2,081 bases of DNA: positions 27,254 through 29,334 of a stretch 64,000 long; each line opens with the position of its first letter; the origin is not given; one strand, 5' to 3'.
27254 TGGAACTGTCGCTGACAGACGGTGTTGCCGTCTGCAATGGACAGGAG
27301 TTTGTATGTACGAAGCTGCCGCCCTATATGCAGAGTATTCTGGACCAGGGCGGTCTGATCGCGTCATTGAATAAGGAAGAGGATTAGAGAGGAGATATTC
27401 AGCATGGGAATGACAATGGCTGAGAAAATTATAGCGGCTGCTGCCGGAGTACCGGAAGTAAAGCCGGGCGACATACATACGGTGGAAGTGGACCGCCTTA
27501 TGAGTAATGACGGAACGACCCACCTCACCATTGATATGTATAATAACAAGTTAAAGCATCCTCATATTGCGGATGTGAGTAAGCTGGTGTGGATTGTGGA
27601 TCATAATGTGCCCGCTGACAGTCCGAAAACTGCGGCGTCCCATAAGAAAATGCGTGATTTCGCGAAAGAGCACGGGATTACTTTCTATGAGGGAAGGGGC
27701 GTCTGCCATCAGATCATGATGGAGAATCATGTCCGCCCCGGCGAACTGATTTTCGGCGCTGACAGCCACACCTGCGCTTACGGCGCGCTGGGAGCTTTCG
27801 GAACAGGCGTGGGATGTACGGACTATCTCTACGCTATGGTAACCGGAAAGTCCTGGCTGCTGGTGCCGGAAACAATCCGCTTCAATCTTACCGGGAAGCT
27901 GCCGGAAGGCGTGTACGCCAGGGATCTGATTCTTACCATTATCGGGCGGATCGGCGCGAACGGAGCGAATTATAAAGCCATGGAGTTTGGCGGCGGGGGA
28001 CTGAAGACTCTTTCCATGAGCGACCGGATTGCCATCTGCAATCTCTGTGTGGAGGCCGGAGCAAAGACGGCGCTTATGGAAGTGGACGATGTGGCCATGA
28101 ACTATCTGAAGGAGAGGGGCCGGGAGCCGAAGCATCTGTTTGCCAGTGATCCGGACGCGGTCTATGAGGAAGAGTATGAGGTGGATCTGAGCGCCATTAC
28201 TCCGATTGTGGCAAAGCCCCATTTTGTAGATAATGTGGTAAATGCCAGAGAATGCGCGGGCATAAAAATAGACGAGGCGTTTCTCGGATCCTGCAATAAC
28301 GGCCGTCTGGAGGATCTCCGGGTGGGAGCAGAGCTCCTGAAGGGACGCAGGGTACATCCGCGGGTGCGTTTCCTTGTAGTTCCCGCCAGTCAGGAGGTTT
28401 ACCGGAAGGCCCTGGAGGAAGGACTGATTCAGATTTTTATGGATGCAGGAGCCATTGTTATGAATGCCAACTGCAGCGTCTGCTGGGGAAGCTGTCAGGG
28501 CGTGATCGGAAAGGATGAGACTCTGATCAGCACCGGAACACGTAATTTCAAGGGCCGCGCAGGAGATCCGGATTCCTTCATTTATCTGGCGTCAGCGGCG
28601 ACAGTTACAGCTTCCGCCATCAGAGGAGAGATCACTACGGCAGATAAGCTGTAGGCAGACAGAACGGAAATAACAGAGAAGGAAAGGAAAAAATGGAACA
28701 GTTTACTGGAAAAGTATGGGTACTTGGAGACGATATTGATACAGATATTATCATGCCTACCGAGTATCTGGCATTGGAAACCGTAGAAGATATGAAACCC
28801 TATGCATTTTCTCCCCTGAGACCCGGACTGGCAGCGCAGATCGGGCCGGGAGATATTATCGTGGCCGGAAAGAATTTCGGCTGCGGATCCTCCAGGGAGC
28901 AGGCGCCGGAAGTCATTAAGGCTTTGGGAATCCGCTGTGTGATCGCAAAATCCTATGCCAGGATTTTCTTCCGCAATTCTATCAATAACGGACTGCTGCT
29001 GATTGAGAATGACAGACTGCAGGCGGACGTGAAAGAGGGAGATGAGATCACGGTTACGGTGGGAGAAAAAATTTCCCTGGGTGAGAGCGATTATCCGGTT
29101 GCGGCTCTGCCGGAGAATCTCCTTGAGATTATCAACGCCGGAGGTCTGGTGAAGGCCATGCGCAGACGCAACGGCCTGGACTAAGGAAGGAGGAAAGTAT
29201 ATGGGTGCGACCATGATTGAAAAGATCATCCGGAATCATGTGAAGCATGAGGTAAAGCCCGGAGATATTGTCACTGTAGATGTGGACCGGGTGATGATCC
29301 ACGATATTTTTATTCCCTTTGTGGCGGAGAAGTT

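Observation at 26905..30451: Two divergent LeuD-LeuC-family pairs in tandem with no leuA or leuB in the window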

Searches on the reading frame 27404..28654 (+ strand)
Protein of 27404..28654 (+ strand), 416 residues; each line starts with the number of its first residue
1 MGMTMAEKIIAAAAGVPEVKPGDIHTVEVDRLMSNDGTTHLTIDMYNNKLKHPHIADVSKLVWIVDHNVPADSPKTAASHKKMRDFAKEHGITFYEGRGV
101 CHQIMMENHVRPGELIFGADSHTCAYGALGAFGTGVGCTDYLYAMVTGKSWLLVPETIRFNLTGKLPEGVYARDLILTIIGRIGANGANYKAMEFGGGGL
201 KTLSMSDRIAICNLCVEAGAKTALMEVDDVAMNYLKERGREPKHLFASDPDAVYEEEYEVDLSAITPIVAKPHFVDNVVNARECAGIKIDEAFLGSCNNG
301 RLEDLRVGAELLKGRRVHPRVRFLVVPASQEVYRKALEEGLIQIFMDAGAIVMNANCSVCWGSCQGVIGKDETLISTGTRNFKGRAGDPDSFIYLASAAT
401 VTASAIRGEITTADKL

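Call 4: search_protein_families(library=ncbifam, proteins=[window:27404-28654:+], max_evalue=0.00001)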
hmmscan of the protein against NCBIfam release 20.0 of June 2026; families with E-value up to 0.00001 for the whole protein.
window:27404-28654:+ (416 aa): 19 families
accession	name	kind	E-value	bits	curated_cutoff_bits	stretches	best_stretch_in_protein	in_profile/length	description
NF001614.1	PRK00402.1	subfamily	8.1e-158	525.4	385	1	3-413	1-414/415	aconitase/3-isopropylmalate dehydratase large subunit family protein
TIGR01343.1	hacA_fam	subfamily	1.9e-157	524.1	385.7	1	4-412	1-410/412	homoaconitate hydratase family protein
TIGR02086.1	IPMI_arch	subfamily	1.7e-147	491.5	410.15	1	3-413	1-409/411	3-isopropylmalate dehydratase/homoaconitate hydratase family large subunit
TIGR02083.1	LEU2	equivalog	2.6e-135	451.6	610.65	1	3-415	1-418/419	3-isopropylmalate dehydratase large subunit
NF040615.1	HacA_Meth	equivalog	1.3e-128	429.3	550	1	3-412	1-417/419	homoaconitase large subunit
NF005558.0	PRK07229.1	equivalog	2.4e-101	340.3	612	1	1-412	1-411/647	aconitate hydratase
NF009116.0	PRK12466.1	subfamily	1.6e-87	294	531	2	3-270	5-292/472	3-isopropylmalate dehydratase large subunit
TIGR01342.1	acon_putative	hypoth_equivalog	5.3e-87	292.5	719.15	1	4-414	1-410/655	putative aconitate hydratase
NF004016.0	PRK05478.1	subfamily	5.1e-76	256.1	510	2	21-270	20-290/468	3-isopropylmalate dehydratase large subunit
TIGR00139.1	h_aconitase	equivalog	2.6e-67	227.7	529.9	2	4-239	3-244/709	homoaconitase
TIGR00170.1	leuC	equivalog_domain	1.8e-62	211.4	560.25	2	54-244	50-252/466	3-isopropylmalate dehydratase large subunit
NF006690.0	PRK09238.1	equivalog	3.1e-51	174.3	782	2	242-414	645-815/852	bifunctional aconitate hydratase 2/2-methylisocitrate dehydratase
TIGR01340.1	aconitase_mito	equivalog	1.4e-46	159.2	825.35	1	84-411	114-473/745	aconitate hydratase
NF008503.0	PRK11413.1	equivalog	1.9e-39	135.2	641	2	98-281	127-311/753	hydratase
TIGR00117.1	acnB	equivalog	1e-36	126.1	1287.2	2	244-414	646-813/844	bifunctional aconitate hydratase 2/2-methylisocitrate dehydratase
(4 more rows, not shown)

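Call 5: search_protein_families(library=pfam, proteins=[window:27404-28654:+], max_evalue=0.001)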
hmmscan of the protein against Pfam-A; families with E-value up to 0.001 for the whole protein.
window:27404-28654:+ (416 aa): 2 families
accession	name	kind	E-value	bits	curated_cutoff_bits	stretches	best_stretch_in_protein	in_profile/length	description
PF00330.25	Aconitase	-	1.6e-97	327.8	28.7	2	20-281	12-303/463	Aconitase family (aconitate hydratase)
PF04412.18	AcnX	-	0.00021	20.6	31.5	1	297-360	298-360/400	Aconitase X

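Call 13: find_homologous_proteins(query=window:27404-28654:+, max_evalue=1e-20)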
Query window:27404-28654:+ (416 aa): 7897 proteins with E <= 1e-20 among 8000 candidates; the best 120 are listed.
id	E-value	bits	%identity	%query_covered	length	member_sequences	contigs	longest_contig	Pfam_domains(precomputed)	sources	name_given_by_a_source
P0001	0.0e+0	1054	78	96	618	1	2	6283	PF28406.1,PF00330.26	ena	-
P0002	1.1e-281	952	100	100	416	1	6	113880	PF00330.26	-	-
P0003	6.0e-270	913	96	100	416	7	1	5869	PF00330.26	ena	-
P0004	2.2e-269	911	95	100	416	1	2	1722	PF00330.26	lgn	-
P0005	1.1e-265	899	94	100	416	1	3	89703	PF00330.26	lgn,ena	-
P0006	1.1e-265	899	94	100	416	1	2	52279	PF00330.26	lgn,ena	-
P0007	1.2e-265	899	94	100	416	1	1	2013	PF00330.26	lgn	-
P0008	2.0e-265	898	94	100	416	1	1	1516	PF00330.26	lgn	-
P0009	3.0e-265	898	94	100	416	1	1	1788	PF00330.26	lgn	-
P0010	3.8e-265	897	94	100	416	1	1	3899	PF00330.26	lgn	-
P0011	4.1e-265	897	94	100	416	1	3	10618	PF00330.26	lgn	-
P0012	7.6e-265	896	94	100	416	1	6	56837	PF00330.26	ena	-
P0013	7.7e-265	896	94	100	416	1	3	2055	PF00330.26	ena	-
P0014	1.0e-264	896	94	100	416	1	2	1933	PF00330.26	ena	-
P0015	1.4e-264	895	94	100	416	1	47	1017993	PF00330.26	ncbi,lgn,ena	-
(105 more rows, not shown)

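Call 23: search_solved_structures(query=window:27404-28654:+, max_evalue=1e-20, show_alignments=2)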
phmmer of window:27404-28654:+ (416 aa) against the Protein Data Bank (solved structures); distinct sequences matched with E-value up to 1e-20: 12.
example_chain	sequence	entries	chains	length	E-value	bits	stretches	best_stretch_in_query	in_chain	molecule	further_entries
4nqy_A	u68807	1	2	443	1.8e-117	395.9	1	1-411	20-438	Isopropylmalate/citramalate isomerase large subunit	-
4kp1_A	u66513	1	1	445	1.8e-117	395.9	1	1-411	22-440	Isopropylmalate/citramalate isomerase large subunit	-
4kp2_A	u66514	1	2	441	2.7e-103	349.3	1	3-412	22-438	Homoaconitase large subunit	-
1c96_A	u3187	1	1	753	3.7e-38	134.7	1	88-410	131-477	MITOCHONDRIAL ACONITASE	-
1b0m_A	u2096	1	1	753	3.7e-38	134.7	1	88-410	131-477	PROTEIN (ACONITASE)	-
1b0k_A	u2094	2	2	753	3.7e-38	134.7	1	88-410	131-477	PROTEIN (ACONITASE) | MITOCHONDRIAL ACONITASE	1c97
1b0j_A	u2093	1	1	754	3.7e-38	134.7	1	88-410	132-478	ACONITATE HYDRATASE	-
5acn_A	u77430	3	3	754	3.7e-38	134.7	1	88-410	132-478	ACONITASE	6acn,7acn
1nis_A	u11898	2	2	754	4.4e-37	131.2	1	88-410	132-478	ACONITASE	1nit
1aco_A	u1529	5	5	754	4.4e-37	131.2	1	88-410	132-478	ACONITASE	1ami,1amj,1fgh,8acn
1l5j_A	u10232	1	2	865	1.5e-27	99.8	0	244-414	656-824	Aconitate hydratase 2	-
2b3x_A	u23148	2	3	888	8e-22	80.9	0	109-245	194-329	Iron-responsive element binding protein 1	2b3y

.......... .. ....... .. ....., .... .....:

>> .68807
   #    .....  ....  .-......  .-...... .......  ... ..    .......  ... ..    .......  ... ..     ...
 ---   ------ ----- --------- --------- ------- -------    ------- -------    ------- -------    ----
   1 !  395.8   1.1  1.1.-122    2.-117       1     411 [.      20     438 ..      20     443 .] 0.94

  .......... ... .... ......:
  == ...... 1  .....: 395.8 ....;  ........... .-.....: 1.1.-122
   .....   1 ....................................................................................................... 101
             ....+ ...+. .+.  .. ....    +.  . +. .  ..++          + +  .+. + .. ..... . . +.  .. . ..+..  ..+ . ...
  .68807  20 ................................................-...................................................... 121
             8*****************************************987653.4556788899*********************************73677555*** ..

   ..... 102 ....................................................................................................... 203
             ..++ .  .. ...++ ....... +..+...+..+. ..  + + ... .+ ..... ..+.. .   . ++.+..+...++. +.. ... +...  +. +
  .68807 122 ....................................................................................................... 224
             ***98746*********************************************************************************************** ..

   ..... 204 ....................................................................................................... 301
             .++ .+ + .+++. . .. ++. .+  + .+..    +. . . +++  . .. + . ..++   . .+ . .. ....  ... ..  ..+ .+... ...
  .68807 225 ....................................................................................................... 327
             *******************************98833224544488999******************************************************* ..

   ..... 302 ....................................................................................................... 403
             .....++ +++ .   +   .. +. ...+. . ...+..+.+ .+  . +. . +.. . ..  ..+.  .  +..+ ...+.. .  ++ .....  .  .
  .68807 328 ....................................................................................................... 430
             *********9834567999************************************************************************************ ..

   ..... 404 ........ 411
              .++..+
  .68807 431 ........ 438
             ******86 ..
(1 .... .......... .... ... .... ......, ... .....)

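Call 32: find_related_loci(query=window:27404-28654:+, collection=genome_contigs, flank=6000)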
Query window:27404-28654:+ (416 aa) in genome_contigs; peptide patterns used: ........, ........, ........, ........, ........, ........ (x = any residue, [..] = any of these).
599 stretches matched a pattern (row limit reached: there are more); 541 encode a relative of the query (tblastn E <= 1e-3); the best 80 are kept; 80 distinct loci.
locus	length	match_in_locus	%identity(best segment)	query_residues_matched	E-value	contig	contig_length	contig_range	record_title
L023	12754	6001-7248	96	1-416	0e+0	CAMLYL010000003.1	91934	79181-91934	MAG: uncultured Lachnospiraceae bacterium isolate ERR4303222_bin.74_MetaWRAP_v1.1_MAG genome assembly, contig: NODE_199_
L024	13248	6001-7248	94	1-416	0e+0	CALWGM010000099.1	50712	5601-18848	MAG: uncultured Lachnospiraceae bacterium isolate E01__bin135 genome assembly, contig: E01__k127_1447194, whole genome s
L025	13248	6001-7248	89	1-416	0e+0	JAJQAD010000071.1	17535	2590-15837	MAG: Clostridiales bacterium isolate BH.7_4 NODE_260_length_17535_cov_7.031751, whole genome shotgun sequence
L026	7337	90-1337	89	1-416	0e+0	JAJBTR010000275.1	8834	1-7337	MAG: Lachnospiraceae bacterium isolate U_126896 U_126896=NODE_702_length_8834_cov_6.633899, whole genome shotgun sequenc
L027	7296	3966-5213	88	1-416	0e+0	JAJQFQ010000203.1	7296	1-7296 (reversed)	MAG: Clostridiales bacterium isolate MO.6_4 NODE_1254_length_7296_cov_7.757630, whole genome shotgun sequence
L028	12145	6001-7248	89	1-416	0e+0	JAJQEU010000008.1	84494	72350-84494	MAG: Clostridiales bacterium isolate MI.B10_7 NODE_28_length_84494_cov_15.641019, whole genome shotgun sequence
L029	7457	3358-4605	90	1-416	0e+0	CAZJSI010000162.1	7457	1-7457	MAG TPA_asm: uncultured Eubacterium sp. isolate SRP222994_co1_370 genome assembly, contig: NODE_20311_length_7457_cov_5.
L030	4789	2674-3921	85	1-416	0e+0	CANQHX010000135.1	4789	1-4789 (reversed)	MAG: uncultured Lachnospiraceae bacterium isolate Lapin-030__bin47 genome assembly, contig: Lapin-030__NODE_21440_length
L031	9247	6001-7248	86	1-416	0e+0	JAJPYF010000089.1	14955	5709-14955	MAG: Clostridiales bacterium isolate AH.5_3 NODE_425_length_14955_cov_5.974832, whole genome shotgun sequence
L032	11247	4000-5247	88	1-416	0e+0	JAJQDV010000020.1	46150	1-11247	MAG: Clostridiales bacterium isolate MI.11_7 NODE_81_length_46150_cov_11.802278, whole genome shotgun sequence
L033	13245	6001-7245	85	1-416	0e+0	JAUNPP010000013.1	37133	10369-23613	MAG: Lachnospiraceae bacterium isolate S36M_St_33 NODE_584_length_37133_cov_29.557716, whole genome shotgun sequence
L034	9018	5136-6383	85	1-416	0e+0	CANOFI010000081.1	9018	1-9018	MAG TPA_asm: uncultured Lachnospiraceae bacterium isolate SRR13921779_bin.55_metawrap_v1.3_MAG genome assembly, contig:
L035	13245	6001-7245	85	1-416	0e+0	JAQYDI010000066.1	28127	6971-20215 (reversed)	MAG: Lachnospiraceae bacterium isolate SUG1763 k141_2475798, whole genome shotgun sequence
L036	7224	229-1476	86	1-416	0e+0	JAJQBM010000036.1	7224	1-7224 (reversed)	MAG: Clostridiales bacterium isolate C.3_16 NODE_2398_length_7224_cov_5.016320, whole genome shotgun sequence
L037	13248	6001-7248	88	1-416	0e+0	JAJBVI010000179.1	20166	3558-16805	MAG: Lachnospiraceae bacterium isolate U_127133 U_127133=NODE_285_length_20166_cov_9.518721, whole genome shotgun sequen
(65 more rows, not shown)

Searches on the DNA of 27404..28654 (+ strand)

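Call 43: search_rna_families(sources=[L039, L040, L041, L051, L054, L068, L078, L087, L094, L099, L101], threshold=gathering)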
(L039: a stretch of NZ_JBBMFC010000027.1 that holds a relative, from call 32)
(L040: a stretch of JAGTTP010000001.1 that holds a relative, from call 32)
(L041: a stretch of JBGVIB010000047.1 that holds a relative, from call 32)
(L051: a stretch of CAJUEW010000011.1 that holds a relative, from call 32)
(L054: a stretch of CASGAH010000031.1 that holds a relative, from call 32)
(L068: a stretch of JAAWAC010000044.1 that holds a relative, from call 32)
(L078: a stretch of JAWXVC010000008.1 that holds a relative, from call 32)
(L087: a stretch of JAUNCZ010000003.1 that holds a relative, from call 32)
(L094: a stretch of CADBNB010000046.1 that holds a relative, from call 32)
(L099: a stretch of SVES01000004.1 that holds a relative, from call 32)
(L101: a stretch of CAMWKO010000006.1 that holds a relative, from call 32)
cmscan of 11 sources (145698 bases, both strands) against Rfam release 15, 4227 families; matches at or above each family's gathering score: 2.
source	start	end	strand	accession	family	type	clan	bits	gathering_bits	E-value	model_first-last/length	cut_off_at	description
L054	11651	11832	+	RF00168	Lysine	Cis-reg; riboswitch;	-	108.2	30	1.5e-27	1-182/182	no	Lysine riboswitch aptamer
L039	12111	12189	+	RF00504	Glycine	Cis-reg; riboswitch;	CL00125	53.4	32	8.1e-08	1-94/94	no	Glycine riboswitch aptamer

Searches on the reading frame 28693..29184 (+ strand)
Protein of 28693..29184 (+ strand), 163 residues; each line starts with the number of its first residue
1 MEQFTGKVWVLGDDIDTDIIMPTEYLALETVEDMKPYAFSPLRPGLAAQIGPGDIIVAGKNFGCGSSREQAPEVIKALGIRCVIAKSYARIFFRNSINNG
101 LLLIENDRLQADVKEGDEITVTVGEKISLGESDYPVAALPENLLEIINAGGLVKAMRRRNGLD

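Call 4: search_protein_families(library=ncbifam, proteins=[window:28693-29184:+], max_evalue=0.00001)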
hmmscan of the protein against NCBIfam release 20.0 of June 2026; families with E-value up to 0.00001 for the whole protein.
window:28693-29184:+ (163 aa): 14 families
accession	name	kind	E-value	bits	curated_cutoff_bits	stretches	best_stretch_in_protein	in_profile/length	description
TIGR02087.1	LEUD_arch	subfamily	8.3e-50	168.6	108.95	1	6-158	1-156/157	LeuD/DmdB family oxidoreductase small subunit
TIGR02084.1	leud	equivalog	2.7e-42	144.1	245.85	1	6-157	1-155/156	3-isopropylmalate dehydratase small subunit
NF040625.1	HacB2_Meth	equivalog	3.3e-42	143.7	230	1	1-156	1-156/161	homoaconitase small subunit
NF040604.2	HacB_Meth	equivalog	2e-40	138.3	230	1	4-157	3-158/159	homoaconitase small subunit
NF010629.0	PRK14023.1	equivalog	3.8e-40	137.4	229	1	7-158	3-156/166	homoaconitate hydratase small subunit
NF002458.0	PRK01641.1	subfamily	1.9e-26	92.9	167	1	3-114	6-134/202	3-isopropylmalate dehydratase small subunit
TIGR00139.1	h_aconitase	equivalog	2.9e-20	72.2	529.9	1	8-115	535-644/709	homoaconitase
TIGR00171.1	leuD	equivalog_domain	2.2e-18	66.8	116.25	1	54-107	71-124/188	3-isopropylmalate dehydratase small subunit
NF005558.0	PRK07229.1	equivalog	1.5e-15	56.9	612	1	11-122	478-596/647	aconitate hydratase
TIGR01342.1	acon_putative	hypoth_equivalog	5.5e-15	54.6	719.15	1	10-135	476-613/655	putative aconitate hydratase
TIGR01341.1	aconitase_1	equivalog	1.6e-11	42.7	945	1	54-118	750-818/876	aconitate hydratase AcnA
NF006757.0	PRK09277.1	subfamily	2.4e-10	38.8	686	1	55-107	760-812/888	aconitate hydratase AcnA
NF009520.0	PRK12881.1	subfamily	1.6e-09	36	905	1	55-106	765-816/893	aconitate hydratase AcnA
TIGR01340.1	aconitase_mito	equivalog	6.3e-06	24.8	825.35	1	55-104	625-674/745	aconitate hydratase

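Call 5: search_protein_families(library=pfam, proteins=[window:28693-29184:+], max_evalue=0.001)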
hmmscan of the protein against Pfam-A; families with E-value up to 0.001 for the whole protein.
window:28693-29184:+ (163 aa): 1 family
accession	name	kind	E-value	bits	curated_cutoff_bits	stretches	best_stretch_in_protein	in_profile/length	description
PF00694.25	Aconitase_C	-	6.2e-21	75.5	22.8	1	54-106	75-128/131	Aconitase C-terminal domain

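Call 16: search_solved_structures(query=window:28693-29184:+, max_evalue=0.00001, show_alignments=3)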
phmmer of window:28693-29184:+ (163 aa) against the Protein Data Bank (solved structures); distinct sequences matched with E-value up to 0.00001: 8.
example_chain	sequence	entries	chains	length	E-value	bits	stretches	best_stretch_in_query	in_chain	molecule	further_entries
3vba_A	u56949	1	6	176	1.3e-38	135.4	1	5-159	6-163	Isopropylmalate/citramalate isomerase small subunit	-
1v7l_A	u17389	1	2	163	1.2e-34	122.5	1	5-161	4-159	3-isopropylmalate dehydratase small subunit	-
2pkp_A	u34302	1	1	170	4.1e-29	104.5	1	6-160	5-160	Homoaconitase small subunit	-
2hcu_A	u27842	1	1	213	4.1e-12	49.3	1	53-126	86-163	3-isopropylmalate dehydratase small subunit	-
3q3w_A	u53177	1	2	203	2.8e-11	46.6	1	54-108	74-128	3-isopropylmalate dehydratase small subunit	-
3h5e_A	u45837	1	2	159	6.9e-08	35.6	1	13-106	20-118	3-isopropylmalate dehydratase small subunit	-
3h5j_A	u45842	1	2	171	8.7e-08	35.2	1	13-106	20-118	3-isopropylmalate dehydratase small subunit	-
3h5h_A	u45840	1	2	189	1.1e-07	34.9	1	13-106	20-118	3-isopropylmalate dehydratase small subunit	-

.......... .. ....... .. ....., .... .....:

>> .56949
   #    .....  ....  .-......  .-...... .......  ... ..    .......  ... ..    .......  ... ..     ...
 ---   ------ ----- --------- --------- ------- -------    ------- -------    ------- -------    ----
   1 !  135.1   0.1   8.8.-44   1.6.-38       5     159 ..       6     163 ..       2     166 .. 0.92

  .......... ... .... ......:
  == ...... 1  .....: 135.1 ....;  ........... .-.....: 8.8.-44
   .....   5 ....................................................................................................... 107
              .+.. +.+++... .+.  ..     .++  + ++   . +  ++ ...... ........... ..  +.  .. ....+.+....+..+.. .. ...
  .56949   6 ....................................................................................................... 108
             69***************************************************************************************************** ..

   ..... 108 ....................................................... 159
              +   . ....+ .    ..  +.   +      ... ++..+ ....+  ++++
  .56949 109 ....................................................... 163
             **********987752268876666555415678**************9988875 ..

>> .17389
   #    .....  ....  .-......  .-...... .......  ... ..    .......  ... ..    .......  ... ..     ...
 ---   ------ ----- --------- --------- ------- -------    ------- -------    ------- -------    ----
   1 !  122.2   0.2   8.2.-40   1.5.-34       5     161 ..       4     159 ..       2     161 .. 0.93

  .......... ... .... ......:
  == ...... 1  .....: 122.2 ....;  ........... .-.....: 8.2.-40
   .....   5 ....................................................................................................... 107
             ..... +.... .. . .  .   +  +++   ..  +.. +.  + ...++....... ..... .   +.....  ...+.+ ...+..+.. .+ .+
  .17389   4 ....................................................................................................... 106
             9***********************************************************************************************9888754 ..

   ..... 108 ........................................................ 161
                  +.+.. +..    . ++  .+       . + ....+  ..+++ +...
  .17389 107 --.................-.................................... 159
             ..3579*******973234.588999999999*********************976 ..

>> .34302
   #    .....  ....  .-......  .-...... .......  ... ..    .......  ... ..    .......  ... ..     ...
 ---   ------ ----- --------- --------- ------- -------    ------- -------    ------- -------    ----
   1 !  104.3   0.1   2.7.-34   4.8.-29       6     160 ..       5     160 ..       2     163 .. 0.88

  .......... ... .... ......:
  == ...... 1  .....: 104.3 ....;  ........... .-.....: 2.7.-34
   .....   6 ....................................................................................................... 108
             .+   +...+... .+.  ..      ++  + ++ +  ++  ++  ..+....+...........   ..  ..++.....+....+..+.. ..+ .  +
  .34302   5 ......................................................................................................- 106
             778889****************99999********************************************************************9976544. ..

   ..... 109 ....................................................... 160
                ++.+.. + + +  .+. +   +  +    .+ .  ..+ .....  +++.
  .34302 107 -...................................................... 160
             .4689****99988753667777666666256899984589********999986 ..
